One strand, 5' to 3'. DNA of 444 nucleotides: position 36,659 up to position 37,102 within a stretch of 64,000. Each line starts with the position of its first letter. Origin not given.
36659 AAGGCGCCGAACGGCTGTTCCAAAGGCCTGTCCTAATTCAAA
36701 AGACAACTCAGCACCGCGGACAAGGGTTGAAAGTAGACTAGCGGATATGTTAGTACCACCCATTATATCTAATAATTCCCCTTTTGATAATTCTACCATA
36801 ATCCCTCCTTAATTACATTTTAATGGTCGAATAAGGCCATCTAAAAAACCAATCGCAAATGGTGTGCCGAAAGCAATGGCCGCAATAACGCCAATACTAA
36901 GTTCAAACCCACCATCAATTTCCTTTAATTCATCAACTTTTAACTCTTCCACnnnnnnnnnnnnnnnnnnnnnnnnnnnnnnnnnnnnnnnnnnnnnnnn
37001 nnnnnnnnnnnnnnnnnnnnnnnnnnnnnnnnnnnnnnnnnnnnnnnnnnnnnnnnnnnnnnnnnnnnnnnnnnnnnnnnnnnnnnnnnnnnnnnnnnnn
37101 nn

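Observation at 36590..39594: Unannotated double-glycine two-peptide bacteriocin-like operon between the U32 peptidase gene and rpsU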

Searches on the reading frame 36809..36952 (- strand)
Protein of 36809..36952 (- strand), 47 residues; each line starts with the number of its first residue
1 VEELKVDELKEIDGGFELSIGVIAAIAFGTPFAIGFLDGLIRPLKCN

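Call 3: search_protein_families(library=pfam, proteins=[window:36809-36952:-], max_evalue=1)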
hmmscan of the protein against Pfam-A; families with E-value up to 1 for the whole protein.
window:36809-36952:- (47 aa): 1 family
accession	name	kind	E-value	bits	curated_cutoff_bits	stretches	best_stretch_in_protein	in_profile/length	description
PF10439.15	Bacteriocin_IIc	-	0.0046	17.4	27.1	1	1-36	4-49/59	Bacteriocin class II with double-glycine leader peptide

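Call 4: search_protein_families(library=ncbifam, proteins=[window:36809-36952:-], max_evalue=1)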
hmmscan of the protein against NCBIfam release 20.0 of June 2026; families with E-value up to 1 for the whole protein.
window:36809-36952:- (47 aa): 2 families
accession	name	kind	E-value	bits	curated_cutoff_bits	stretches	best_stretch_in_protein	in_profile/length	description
TIGR03949.1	bact_IIb_cerein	subfamily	4.6e-07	29.5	21.5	1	2-39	2-44/45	class IIb bacteriocin, lactobin A/cerein 7B family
NF038034.1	lactGbeta_entB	subfamily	0.13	12.5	37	1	7-36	4-36/38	lactococcin G-beta/enterocin 1071B family bacteriocin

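Call 5: list_cluster_members(proteins=[window:36809-36952:-, window:36632-36799:-, window:36933-37418:-, window:37402-39594:-, window:39557-41770:-, window:35822-36298:-])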
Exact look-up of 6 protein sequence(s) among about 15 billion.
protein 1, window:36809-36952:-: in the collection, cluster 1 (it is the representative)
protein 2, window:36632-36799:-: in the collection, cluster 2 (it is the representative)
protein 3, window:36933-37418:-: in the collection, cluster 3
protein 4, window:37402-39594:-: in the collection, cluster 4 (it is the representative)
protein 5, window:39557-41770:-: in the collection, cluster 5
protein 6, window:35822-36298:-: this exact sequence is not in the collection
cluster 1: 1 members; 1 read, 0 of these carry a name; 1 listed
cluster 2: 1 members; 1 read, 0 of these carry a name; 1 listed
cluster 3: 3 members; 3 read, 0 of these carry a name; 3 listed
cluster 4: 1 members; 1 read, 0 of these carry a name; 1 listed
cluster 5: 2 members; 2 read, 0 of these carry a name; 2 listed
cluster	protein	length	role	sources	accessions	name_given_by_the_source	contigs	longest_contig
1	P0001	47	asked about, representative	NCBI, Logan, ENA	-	-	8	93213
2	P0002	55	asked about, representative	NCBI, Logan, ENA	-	-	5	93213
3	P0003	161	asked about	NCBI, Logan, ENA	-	-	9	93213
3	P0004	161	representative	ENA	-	-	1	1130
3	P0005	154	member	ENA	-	-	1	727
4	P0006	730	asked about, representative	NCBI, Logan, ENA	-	-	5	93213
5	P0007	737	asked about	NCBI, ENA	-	-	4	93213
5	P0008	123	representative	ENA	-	-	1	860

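Call 7: find_encoding_contigs(protein=P0002, flank=6000, max_places=6)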
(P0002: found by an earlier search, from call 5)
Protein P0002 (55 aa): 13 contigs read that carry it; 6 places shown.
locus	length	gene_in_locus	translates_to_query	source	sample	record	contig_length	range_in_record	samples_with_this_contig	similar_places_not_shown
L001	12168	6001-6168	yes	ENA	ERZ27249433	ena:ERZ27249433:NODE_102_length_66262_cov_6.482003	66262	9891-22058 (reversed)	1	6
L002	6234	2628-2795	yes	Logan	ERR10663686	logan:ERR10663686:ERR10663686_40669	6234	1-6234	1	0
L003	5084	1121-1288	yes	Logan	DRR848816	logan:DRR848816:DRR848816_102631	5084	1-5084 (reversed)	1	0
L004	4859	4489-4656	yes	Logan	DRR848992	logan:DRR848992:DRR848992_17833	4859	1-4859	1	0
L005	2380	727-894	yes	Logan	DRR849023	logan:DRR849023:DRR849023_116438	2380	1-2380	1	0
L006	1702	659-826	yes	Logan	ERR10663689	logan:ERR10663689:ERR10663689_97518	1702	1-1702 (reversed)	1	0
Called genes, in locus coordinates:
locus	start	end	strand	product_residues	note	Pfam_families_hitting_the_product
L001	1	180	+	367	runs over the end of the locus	PF02073:Peptidase_M29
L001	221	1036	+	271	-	-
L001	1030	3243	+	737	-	PF01136:Peptidase_U32, PF12392:DUF3656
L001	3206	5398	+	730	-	PF03412:Peptidase_C39, PF00664:ABC_membrane, PF00005:ABC_tran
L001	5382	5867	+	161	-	-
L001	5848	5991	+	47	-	-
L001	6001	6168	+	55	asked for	-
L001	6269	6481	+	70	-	PF01165:Ribosomal_S21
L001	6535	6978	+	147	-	PF09424:YqeY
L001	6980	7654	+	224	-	PF00293:NUDIX, PF21906:WHD_NrtR, PF19368:WHD_AraR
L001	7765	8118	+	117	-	PF01245:Ribosomal_L19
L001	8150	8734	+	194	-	PF10502:Peptidase_S26, PF00717:Peptidase_S24 (weak)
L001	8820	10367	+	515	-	-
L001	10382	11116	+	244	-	PF02463:SMC_N, PF13476:AAA_23, PF13175:AAA_15, PF13304:AAA_21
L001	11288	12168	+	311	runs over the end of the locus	PF01040:UbiA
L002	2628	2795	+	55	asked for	-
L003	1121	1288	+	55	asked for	-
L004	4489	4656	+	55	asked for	-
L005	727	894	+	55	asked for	-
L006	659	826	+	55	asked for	-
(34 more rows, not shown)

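Call 8: find_homologous_proteins(query=P0002, max_evalue=10)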
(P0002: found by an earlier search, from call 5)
Query P0002 (55 aa): 2 proteins with E <= 10 among 4 candidates.
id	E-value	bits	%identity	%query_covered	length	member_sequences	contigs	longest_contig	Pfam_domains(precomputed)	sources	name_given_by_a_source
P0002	3.6e-26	106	100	100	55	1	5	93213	-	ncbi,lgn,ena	-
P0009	3.5e-20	88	82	100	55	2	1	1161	-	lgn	-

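Call 10: find_encoding_contigs(protein=P0009, flank=6000)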
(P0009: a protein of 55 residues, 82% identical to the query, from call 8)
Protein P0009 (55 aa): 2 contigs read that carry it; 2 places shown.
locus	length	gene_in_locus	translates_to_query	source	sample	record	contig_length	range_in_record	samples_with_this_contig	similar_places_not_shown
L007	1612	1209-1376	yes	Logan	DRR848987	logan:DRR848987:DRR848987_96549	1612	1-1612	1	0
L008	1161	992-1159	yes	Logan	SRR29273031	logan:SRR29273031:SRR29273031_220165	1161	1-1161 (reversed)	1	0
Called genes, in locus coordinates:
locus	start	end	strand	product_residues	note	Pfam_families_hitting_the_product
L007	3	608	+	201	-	?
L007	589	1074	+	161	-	-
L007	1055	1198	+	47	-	-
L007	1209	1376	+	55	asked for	-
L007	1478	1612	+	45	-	?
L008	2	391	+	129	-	?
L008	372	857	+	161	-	-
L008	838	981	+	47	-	-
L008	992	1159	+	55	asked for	?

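Call 11: find_homologous_proteins(query=P0003, max_evalue=1)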
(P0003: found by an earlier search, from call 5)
Query P0003 (161 aa): 9 proteins with E <= 1 among 66 candidates.
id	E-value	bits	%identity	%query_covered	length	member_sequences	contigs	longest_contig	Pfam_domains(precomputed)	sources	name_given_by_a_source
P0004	1.2e-96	339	99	100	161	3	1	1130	-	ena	-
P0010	1.4e-71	257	83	100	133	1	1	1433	-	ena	-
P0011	2.7e-67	243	68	100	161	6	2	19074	-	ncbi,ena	-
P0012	3.7e-56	207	63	100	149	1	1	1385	-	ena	-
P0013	1.2e-40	157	47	98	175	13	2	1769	-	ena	-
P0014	1.9e-40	156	48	98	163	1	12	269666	-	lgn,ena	-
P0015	1.9e-40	156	45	100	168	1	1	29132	-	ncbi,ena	-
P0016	4.1e-40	155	47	98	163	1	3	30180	-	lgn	-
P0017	2.0e-39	153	45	99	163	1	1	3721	-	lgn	-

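Call 12: find_encoding_contigs(protein=P0011, flank=6000, max_places=3)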
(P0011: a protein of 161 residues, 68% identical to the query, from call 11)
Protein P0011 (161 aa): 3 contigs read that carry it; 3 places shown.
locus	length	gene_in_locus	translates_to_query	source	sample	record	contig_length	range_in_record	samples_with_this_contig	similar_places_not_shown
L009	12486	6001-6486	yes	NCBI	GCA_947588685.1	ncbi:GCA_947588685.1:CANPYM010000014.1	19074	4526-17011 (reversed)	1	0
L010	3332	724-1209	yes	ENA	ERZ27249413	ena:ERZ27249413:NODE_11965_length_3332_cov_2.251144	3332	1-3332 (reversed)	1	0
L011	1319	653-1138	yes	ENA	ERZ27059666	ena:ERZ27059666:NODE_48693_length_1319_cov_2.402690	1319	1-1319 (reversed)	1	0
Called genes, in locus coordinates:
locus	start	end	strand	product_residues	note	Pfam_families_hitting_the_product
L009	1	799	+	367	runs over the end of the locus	PF02073:Peptidase_M29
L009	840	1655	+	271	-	-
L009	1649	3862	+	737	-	PF01136:Peptidase_U32, PF12392:DUF3656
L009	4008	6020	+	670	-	PF03412:Peptidase_C39, PF00664:ABC_membrane, PF00005:ABC_tran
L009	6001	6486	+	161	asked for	-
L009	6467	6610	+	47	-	-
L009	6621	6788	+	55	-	-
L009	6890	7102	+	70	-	PF01165:Ribosomal_S21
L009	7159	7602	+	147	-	PF09424:YqeY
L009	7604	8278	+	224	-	PF00293:NUDIX, PF21906:WHD_NrtR, PF19368:WHD_AraR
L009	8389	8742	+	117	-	PF01245:Ribosomal_L19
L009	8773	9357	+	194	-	PF10502:Peptidase_S26, PF00717:Peptidase_S24 (weak)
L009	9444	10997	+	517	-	-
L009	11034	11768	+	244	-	PF02463:SMC_N (faint), PF13476:AAA_23, PF13304:AAA_21, PF13175:AAA_15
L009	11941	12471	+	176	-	PF06210:DUF1003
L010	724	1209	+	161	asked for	-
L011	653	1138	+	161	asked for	-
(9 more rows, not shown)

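Call 13: find_encoding_contigs(protein=P0014, flank=6000, max_places=3)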
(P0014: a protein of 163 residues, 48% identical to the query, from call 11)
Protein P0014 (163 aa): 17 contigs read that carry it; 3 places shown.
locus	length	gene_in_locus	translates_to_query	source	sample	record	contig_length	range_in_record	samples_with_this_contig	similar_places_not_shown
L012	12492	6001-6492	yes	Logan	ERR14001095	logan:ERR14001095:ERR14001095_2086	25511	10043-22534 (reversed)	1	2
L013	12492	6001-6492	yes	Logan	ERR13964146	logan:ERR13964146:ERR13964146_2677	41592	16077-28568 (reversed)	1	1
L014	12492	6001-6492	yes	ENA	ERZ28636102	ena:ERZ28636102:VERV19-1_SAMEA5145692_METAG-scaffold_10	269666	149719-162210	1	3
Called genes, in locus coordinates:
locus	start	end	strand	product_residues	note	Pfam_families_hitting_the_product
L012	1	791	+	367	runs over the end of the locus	PF02073:Peptidase_M29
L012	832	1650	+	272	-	-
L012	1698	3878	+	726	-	PF01136:Peptidase_U32, PF12392:DUF3656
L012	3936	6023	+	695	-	PF03412:Peptidase_C39, PF00664:ABC_membrane, PF00005:ABC_tran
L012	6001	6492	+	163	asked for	-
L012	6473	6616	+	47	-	-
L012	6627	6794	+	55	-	-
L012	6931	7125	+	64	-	PF01165:Ribosomal_S21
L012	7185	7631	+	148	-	PF09424:YqeY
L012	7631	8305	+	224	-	PF00293:NUDIX, PF19368:WHD_AraR, PF21906:WHD_NrtR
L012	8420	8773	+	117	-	PF01245:Ribosomal_L19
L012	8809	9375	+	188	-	PF10502:Peptidase_S26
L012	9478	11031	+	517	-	-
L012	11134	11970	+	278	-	PF07934:OGG_N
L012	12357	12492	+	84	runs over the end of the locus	-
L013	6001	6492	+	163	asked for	-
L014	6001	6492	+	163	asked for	-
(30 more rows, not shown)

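Call 14: find_encoding_contigs(protein=P0015, flank=6000, max_places=3)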
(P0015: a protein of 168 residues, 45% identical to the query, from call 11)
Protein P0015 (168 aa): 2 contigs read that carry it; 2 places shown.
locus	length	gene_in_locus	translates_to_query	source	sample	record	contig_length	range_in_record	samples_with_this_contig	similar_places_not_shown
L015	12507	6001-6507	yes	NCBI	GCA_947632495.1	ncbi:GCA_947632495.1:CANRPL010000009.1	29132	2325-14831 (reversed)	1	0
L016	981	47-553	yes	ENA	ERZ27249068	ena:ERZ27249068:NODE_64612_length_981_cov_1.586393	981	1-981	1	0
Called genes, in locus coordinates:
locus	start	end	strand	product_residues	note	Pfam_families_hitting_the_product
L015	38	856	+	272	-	-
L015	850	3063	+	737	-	PF01136:Peptidase_U32, PF12392:DUF3656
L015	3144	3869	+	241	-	PF06998:DUF1307 (weak)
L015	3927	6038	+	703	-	PF03412:Peptidase_C39, PF00664:ABC_membrane, PF00005:ABC_tran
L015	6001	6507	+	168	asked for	-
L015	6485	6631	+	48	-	-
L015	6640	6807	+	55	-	-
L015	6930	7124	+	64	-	PF01165:Ribosomal_S21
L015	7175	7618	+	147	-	PF09424:YqeY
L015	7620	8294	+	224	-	PF00293:NUDIX, PF21906:WHD_NrtR, PF19368:WHD_AraR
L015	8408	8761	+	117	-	PF01245:Ribosomal_L19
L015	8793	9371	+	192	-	PF10502:Peptidase_S26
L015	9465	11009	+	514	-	-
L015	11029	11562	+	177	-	PF13302:Acetyltransf_3 (weak), PF00583:Acetyltransf_1, PF13508:Acetyltransf_7 (weak)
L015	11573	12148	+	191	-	-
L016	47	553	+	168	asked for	-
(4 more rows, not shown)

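Call 17: find_related_loci(query=A1, collection=genome_contigs, flank=6000)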
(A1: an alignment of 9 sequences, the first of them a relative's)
Query A1 (161 aa) in genome_contigs; peptide patterns used: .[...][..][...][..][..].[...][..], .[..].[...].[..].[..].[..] (x = any residue, [..] = any of these).
232 stretches matched a pattern; 4 encode a relative of the query (tblastn E <= 1e-3); 4 distinct loci.
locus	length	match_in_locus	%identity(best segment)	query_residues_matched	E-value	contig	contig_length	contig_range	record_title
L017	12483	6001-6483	68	1-161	2e-74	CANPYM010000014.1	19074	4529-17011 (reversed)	MAG: uncultured Bacilli bacterium isolate Lapin-002__bin68 genome assembly, contig: Lapin-002__NODE_3733_length_19074_co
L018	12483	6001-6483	52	1-161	2e-55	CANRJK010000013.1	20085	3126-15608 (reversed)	MAG: uncultured Bacilli bacterium isolate Lapin-020__bin90 genome assembly, contig: Lapin-020__NODE_3509_length_20085_co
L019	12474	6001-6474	47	3-160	1e-40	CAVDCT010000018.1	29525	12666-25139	Roseburia sp. AF12-17LB isolate H07620-L1_cleanbin_000017 genome assembly, contig: Spades_H07620-L1_contig_1191, whole g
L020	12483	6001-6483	45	1-161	5e-40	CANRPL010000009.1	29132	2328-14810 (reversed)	MAG: uncultured Bacilli bacterium isolate Lapin-018__bin53 genome assembly, contig: Lapin-018__NODE_1279_length_29132_co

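Call 35: search_protein_representatives(alignment_id=A1)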
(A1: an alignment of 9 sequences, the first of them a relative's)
Query: 9 sequences, 163 profile positions. Proteins with E-value up to 0.001 (for the whole library): 162; up to 1e-10: 46; up to 1e-30: 5. The best 150 are listed.
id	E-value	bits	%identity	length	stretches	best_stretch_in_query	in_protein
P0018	9.3e-61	220.4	-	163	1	1-163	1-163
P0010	7.8e-55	201.2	-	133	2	3-79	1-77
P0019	2.3e-47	176.9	-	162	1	4-162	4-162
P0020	7.6e-45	168.7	-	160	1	6-163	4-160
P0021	4.7e-36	140.1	-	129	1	41-163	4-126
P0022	1.4e-26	109.3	-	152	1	8-156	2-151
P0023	2.9e-26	108.3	-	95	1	3-96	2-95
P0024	8.6e-21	90.5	-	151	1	8-155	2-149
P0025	9.9e-21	90.3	-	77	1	88-163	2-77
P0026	2.2e-20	89.2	-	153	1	8-154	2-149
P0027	9.8e-20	87.1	-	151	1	8-155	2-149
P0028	1.2e-19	86.8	-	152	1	8-155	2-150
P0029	1.4e-19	86.5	-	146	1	8-155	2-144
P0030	1.5e-18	83.2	-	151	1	8-157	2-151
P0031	4.6e-18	81.6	-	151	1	8-157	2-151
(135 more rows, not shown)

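Call 37: predict_structure(alignment_id=A1)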
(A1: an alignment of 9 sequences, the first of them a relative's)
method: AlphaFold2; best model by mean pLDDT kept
length: 161 residues; sequences in the alignment: 9
mean_pLDDT: 76.7   pTM: 0.54
mean pLDDT of the five models: 76.7, 76.6, 75.0, 74.9, 72.8
residues with pLDDT >= 90: 13; 70-90: 103; 50-70: 35; < 50: 10
segments of 3 or more residues with pLDDT < 50: 1-6
pLDDT, mean of each block of 10 residues (from residue 1): 47 54 71 90 88 84 74 84 83 88 85 85 60 86 86 67 42
secondary structure, 60 per line:
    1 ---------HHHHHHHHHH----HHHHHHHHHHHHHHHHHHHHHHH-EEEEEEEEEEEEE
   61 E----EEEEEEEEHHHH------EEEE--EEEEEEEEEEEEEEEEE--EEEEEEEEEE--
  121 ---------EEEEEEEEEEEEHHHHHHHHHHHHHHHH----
elements in order: H10-19 H24-46 E48-61 E66-73 H74-77 E84-87 E90-106 E109-118 E130-141 H142-157

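Call 39: search_protein_families(library=ncbifam, alignment_id=A5, max_evalue=0.01)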
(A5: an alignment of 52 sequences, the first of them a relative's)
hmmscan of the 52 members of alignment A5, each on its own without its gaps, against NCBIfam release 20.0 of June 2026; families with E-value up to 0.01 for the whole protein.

A. member 1, P0003 (161 aa): 0 families

B. families by the number of members that match (of 52 scanned): 21 families
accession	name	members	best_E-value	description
NF045999.1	MAG1140_fam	11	6.4e-05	MAG1140 family protein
TIGR02785.1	addA_Gpos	1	4.8e-26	helicase-exonuclease AddAB subunit AddA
TIGR02784.1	addA_alphas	1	2.1e-16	double-strand break repair helicase AddA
NF010487.0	PRK13909.1-4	1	3.9e-13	RecB-like helicase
NF008276.0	PRK11054.1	1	1.2e-12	DNA helicase IV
NF010485.0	PRK13909.1-2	1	2.4e-12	RecB-like helicase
NF008743.0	PRK11773.1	1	2.6e-12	DNA helicase II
TIGR01075.1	uvrD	1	4.6e-12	DNA helicase II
TIGR01073.1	pcrA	1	1.6e-11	DNA helicase PcrA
TIGR01074.1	rep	1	3.2e-11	DNA helicase Rep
TIGR00609.1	recB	1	3.7e-10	exodeoxyribonuclease V subunit beta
NF010486.0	PRK13909.1-3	1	6.7e-07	RecB-like helicase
NF008172.0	PRK10919.1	1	3.1e-06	DNA helicase Rep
NF008128.0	PRK10876.1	1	7.3e-05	exodeoxyribonuclease V subunit beta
TIGR03781.1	Bac_Flav_CT_K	1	8.5e-05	conjugative transposon protein TraK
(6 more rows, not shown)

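Call 41: fold_search(model_id=the predicted structure, library=pdb)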
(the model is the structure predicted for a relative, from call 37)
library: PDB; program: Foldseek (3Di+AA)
matches with E <= 10: 1023; with E <= 0.001: 0
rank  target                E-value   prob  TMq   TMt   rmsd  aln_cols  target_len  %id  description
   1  5xu0_B                1.0e-01  0.97  0.34  0.25   4.2        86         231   15  Structure of the membrane fusion protein Spr0693 from Streptococcus pneumoniae R6 (released 2018-01-24)
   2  4dk0                  1.1e-01  0.92  0.32  0.18   5.9        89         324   13  Crystal structure of MacA from Actinobacillus actinomycetemcomitans (released 2012-03-07)
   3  6l7w_A                1.2e-01  0.15  0.17  0.15  16.2       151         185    7  Crystal structure of Cet1 from Trypanosoma cruzi in complex with manganese ion. (released 2020-06-03)
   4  8zis_F                1.3e-01  0.80  0.28  0.10   5.0       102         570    8  HerA Hexamer (released 2025-03-12)
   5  9foi_C                1.3e-01  0.20  0.16  0.12  14.4       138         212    9  Structure of human KCTD1 (released 2025-06-25)
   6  5xu0_A                1.5e-01  0.92  0.30  0.22   3.9        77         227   13  Structure of the membrane fusion protein Spr0693 from Streptococcus pneumoniae R6 (released 2018-01-24)
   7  4pn1_A                1.5e-01  0.18  0.17  0.12  12.8       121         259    8  Structure of S. pombe Pct1 RNA triphosphatase in complex with the Spt5 CTD (released 2014-11-12)
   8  5nik_D                1.7e-01  0.89  0.32  0.17   5.4        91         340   11  Structure of the MacAB-TolC ABC-type tripartite multidrug efflux pump (released 2017-05-24)
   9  8v3t_L                1.8e-01  0.18  0.20  0.21  11.7       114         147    7  CryoEM Structure of Diffocin - precontracted - Collar (released 2024-08-28)
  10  4pn1_C                1.8e-01  0.15  0.17  0.11  13.7       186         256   10  Structure of S. pombe Pct1 RNA triphosphatase in complex with the Spt5 CTD (released 2014-11-12)
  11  4pn1_B                2.0e-01  0.18  0.17  0.12  12.9       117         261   10  Structure of S. pombe Pct1 RNA triphosphatase in complex with the Spt5 CTD (released 2014-11-12)
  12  6l7x                  2.1e-01  0.14  0.17  0.14  14.1       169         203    8  Crystal structure of Cet1 from Trypanosoma cruzi in complex with #951 ligand (released 2020-06-03)
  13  3fpp_A                2.4e-01  0.90  0.32  0.21   5.1        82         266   15  Crystal structure of E.coli MacA (released 2009-04-28)
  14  3fpp_B                2.4e-01  0.82  0.30  0.20   5.4        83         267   14  Crystal structure of E.coli MacA (released 2009-04-28)
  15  9j3d_D                2.4e-01  0.69  0.30  0.16   5.0        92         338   12  Cryo-EM structure of TMexCD1-TOprJ1 (released 2025-08-13)
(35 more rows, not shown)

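Call 42: find_encoding_contigs(protein=P0022, flank=5000, max_places=2)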
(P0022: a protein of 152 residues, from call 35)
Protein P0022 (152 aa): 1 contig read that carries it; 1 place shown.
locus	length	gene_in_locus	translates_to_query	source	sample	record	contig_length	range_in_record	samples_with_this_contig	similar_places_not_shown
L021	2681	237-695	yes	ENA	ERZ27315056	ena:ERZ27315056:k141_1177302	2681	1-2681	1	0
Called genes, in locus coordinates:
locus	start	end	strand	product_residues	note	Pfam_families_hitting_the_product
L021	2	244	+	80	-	?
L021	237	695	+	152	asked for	-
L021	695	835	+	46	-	-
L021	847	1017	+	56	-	-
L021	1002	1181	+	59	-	-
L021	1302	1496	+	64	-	PF01165:Ribosomal_S21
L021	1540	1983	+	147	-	PF09424:YqeY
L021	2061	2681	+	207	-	?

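Call 43: find_encoding_contigs(protein=P0028, flank=5000, max_places=2)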
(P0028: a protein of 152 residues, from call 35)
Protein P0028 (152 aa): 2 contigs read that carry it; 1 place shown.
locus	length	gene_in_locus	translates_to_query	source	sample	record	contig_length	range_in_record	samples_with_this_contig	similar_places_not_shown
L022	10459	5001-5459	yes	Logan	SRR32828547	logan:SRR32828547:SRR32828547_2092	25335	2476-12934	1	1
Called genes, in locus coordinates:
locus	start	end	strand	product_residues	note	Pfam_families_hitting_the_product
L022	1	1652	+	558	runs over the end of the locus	PF20990:DUF2207_C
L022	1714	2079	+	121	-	PF14071:YlbD_coat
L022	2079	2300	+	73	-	PF14003:YlbE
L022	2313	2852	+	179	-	PF03602:Cons_hypoth95, PF02005:TRM (weak), PF05175:MTS, PF02086:MethyltransfD12 (faint), PF13847:Methyltransf_31 (weak), PF09445:Methyltransf_15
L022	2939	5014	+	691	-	PF03412:Peptidase_C39, PF13529:Peptidase_C39_2 (faint), PF00664:ABC_membrane, PF00005:ABC_tran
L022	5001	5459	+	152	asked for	-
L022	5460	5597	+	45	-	-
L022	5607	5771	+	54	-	-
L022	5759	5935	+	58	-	-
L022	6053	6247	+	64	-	PF01165:Ribosomal_S21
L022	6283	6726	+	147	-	PF09424:YqeY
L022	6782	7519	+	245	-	PF02535:Zip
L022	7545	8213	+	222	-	-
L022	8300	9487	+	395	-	PF00817:IMS, PF11731:Cdd1 (faint), PF11798:IMS_HHH (weak), PF11799:IMS_C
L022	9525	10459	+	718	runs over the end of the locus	PF09371:Tex_N, PF22706:Tex_central_region, PF14639:YqgF (weak), PF16921:Tex_YqgF, PF14635:HHH_7, PF12836:HHH_3, PF17674:HHH_9, PF00575:S1, +1 more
